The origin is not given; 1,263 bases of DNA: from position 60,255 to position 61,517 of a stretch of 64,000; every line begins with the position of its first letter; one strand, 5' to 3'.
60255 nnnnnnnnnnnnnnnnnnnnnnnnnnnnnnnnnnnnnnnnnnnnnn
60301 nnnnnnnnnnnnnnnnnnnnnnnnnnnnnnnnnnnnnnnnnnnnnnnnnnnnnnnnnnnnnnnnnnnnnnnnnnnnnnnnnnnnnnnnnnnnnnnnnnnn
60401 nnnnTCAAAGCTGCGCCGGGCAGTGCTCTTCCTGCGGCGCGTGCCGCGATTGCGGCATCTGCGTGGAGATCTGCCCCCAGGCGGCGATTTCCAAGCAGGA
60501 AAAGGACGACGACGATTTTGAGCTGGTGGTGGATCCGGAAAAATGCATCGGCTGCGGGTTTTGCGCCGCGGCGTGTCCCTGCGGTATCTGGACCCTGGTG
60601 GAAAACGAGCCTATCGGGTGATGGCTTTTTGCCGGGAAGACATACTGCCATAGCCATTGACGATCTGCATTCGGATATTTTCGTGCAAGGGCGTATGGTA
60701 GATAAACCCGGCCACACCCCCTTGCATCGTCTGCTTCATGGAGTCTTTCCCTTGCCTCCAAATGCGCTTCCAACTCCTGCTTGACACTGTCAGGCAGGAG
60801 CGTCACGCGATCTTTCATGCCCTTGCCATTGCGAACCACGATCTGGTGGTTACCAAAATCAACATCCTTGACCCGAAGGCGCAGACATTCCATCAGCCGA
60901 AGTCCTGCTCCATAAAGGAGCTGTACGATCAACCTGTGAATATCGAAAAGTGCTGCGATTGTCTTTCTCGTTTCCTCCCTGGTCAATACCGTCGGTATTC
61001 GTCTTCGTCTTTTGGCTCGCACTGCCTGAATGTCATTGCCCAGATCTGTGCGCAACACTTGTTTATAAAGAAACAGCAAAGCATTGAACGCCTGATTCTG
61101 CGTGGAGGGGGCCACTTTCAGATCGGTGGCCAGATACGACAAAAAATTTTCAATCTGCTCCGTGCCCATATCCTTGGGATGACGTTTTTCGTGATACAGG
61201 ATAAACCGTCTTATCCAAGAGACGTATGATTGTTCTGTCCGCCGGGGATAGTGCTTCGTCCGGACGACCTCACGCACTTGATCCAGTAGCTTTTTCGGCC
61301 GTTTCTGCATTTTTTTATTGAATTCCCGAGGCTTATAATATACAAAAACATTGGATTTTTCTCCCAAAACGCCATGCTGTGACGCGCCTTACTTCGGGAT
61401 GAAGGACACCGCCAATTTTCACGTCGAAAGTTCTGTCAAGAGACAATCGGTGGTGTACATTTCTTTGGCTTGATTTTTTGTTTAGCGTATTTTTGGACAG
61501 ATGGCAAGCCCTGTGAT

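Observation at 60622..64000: Chromosomal integron with at least four cassettes abutting the glutamate synthase operon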

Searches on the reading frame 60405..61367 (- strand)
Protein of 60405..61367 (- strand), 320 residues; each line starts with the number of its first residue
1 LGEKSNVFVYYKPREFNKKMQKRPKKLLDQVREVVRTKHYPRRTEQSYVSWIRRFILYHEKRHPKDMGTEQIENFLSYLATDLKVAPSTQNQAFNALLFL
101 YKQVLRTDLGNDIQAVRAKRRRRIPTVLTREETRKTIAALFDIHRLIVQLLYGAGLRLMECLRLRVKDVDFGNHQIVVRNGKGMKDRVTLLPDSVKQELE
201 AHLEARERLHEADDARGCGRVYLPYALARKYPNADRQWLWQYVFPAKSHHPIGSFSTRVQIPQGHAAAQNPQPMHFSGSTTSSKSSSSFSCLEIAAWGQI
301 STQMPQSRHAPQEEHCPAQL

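Call 6: search_protein_families(library=pfam, proteins=[window:60405-61367:-], max_evalue=0.01)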
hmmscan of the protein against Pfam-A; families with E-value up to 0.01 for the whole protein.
window:60405-61367:- (320 aa): 2 families
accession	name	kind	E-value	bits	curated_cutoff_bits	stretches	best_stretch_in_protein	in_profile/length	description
PF13495.12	Phage_int_SAM_4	-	1.6e-30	105.7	27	1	27-110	1-84/85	Phage integrase, N-terminal SAM-like domain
PF00589.27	Phage_integrase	-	6.5e-11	42.8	27.1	1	135-252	10-105/172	Phage integrase family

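Call 7: search_protein_families(library=ncbifam, proteins=[window:60405-61367:-], max_evalue=0.01)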
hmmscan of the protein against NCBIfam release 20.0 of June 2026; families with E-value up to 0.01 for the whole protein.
window:60405-61367:- (320 aa): 8 families
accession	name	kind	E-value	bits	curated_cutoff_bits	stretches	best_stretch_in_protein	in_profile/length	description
TIGR02249.1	integrase_gron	subfamily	1.4e-88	297.3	265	1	27-249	1-223/315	integron integrase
NF011946.0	PRK15417.1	equivalog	5e-64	216.6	435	1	23-250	12-239/337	integron integrase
NF040815.2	recomb_XerA_Arch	equivalog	1.4e-26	93.6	220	1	36-208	8-177/263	site-specific tyrosine recombinase/integron integrase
TIGR02224.1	recomb_XerC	equivalog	1.7e-17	63.8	335.15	1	36-213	9-199/295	tyrosine recombinase XerC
TIGR02225.1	recomb_XerD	equivalog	2.3e-16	60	329.6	1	37-243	10-220/290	site-specific tyrosine recombinase XerD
NF001399.0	PRK00283.1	subfamily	1.5e-15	57.2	279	1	39-241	21-226/300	tyrosine recombinase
NF002331.0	PRK01287.1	subfamily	4.6e-14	52.2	371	1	26-193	28-213/365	site-specific tyrosine recombinase XerC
NF003462.0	PRK05084.1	equivalog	1.5e-06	27.2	267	1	147-213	200-265/360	tyrosine recombinase XerS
